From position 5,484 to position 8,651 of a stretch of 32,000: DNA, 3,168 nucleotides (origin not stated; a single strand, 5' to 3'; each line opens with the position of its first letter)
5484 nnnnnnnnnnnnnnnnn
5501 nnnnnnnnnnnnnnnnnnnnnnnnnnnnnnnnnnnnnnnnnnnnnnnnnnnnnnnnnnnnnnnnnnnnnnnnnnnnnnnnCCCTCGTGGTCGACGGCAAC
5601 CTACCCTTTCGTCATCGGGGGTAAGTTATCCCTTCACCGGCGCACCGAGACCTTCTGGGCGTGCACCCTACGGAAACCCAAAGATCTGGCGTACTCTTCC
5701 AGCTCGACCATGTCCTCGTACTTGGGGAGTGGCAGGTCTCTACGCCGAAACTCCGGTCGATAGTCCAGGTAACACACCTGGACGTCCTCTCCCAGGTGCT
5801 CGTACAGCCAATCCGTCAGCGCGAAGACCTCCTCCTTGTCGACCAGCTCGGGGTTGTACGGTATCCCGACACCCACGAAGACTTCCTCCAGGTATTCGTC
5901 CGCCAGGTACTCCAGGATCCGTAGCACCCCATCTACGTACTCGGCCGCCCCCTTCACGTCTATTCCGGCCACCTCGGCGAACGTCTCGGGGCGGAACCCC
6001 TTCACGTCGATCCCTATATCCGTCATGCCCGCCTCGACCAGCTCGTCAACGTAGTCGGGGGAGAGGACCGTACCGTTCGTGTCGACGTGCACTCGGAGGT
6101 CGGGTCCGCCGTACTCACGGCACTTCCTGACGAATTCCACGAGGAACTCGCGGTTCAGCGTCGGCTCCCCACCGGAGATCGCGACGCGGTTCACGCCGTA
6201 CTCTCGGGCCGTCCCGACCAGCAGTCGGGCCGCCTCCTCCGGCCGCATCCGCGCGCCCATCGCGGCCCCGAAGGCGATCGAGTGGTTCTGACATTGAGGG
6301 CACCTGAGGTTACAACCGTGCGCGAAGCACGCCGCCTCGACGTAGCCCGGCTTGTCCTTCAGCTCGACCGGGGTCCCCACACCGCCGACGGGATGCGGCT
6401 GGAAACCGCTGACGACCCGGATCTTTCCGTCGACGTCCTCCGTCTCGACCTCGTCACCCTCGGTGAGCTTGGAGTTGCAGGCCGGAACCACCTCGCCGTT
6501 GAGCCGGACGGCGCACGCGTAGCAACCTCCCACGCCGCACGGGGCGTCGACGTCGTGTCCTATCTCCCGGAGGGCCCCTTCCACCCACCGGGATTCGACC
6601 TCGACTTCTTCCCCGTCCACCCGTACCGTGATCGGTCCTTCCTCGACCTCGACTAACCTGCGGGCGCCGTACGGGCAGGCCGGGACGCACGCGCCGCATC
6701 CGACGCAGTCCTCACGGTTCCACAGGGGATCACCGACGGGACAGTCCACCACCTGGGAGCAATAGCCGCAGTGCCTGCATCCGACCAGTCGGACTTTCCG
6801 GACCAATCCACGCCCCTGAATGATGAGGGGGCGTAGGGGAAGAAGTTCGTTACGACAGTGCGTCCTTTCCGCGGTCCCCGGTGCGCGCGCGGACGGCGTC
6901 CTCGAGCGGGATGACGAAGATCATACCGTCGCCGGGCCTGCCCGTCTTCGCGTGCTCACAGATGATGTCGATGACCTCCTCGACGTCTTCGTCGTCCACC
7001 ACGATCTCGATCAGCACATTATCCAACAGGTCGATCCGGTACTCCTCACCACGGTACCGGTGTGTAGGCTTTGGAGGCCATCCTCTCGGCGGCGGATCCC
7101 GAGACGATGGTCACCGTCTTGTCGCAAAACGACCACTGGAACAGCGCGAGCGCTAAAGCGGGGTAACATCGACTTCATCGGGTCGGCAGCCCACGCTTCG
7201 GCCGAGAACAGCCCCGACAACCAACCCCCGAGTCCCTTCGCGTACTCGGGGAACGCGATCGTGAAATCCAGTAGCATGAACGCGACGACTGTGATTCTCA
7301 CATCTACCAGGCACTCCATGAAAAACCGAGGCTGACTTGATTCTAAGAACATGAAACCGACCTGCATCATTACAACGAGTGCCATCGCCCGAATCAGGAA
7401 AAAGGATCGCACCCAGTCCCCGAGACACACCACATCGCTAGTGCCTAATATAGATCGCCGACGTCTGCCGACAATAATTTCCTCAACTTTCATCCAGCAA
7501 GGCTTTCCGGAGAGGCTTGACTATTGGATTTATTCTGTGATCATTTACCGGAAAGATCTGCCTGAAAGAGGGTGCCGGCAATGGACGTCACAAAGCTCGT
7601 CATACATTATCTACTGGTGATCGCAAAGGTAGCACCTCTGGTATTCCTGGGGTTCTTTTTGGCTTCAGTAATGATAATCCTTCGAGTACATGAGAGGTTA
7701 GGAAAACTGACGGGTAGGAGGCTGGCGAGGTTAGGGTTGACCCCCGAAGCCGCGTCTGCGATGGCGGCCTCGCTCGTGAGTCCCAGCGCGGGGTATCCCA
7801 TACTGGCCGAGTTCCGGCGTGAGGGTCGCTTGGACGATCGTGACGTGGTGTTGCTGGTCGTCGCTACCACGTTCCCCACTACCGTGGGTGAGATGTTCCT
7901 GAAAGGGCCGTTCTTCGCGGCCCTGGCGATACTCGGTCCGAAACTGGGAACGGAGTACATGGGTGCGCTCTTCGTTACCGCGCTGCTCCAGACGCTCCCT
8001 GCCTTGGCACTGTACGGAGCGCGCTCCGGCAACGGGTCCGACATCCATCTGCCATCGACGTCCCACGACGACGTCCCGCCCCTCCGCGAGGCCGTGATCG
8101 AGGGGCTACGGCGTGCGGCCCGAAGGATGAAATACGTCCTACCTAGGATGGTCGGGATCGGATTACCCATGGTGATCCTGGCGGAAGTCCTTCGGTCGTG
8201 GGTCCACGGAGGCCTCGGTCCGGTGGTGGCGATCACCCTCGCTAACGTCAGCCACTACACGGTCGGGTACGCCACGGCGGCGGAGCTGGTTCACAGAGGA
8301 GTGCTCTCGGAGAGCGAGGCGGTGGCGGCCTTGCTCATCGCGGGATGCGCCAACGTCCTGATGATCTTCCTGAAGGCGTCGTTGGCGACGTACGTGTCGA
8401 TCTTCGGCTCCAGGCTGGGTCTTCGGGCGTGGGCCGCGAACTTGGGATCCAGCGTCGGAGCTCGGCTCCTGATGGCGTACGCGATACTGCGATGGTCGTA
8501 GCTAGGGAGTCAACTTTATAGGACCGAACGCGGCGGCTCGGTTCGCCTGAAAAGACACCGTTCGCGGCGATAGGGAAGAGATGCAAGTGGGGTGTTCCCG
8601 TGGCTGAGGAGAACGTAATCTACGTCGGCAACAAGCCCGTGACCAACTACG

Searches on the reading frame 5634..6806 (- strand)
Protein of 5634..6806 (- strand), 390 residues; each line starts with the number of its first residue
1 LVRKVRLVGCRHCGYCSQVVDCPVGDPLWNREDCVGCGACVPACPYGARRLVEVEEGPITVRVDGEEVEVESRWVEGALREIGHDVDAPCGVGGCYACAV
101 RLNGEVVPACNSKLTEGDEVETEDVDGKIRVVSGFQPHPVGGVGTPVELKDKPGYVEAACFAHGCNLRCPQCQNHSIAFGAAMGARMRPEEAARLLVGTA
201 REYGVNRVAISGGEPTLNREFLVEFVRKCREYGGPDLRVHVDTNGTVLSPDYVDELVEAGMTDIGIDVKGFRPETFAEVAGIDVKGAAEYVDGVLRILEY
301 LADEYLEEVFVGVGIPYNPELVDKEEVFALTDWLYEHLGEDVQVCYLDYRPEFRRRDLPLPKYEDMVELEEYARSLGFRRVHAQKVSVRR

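Call 9: search_protein_families(library=pfam, proteins=[window:5634-6806:-], max_evalue=0.001)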
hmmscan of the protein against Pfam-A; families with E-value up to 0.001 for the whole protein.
window:5634-6806:- (390 aa): 8 families
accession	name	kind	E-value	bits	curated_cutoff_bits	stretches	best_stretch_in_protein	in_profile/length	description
PF04055.27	Radical_SAM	-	2.9e-23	83.3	29.5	1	162-318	4-155/166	Radical SAM superfamily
PF13353.11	Fer4_12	-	2.7e-10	41.1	22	1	158-234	8-82/137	4Fe-4S single cluster domain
PF00037.32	Fer4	-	1.8e-08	34.3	21.1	1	29-49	3-23/24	4Fe-4S binding domain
PF12837.12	Fer4_6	-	3.2e-06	27.3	25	1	27-48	2-23/24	4Fe-4S binding domain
PF12797.12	Fer4_2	-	6.5e-06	26.2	24.5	1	27-46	3-22/22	4Fe-4S binding domain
PF00111.32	Fer2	-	1.2e-05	25.6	21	1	62-121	2-65/77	2Fe-2S iron-sulfur cluster binding domain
PF12800.12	Fer4_4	-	0.00024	21.7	24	1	32-47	2-17/17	4Fe-4S binding domain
PF12838.12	Fer4_7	-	0.0004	21.2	27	1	34-63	2-33/52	4Fe-4S dicluster domain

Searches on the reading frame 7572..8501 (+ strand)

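Call 9: search_protein_families(library=pfam, proteins=[window:7572-8501:+], max_evalue=0.001)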
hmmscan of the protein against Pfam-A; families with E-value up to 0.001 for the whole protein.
window:7572-8501:+ (309 aa): 1 family
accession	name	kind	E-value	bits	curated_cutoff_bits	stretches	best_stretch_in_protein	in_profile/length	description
PF07670.19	Gate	-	2.4e-10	41.2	29.6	1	18-118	2-94/104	Nucleoside recognition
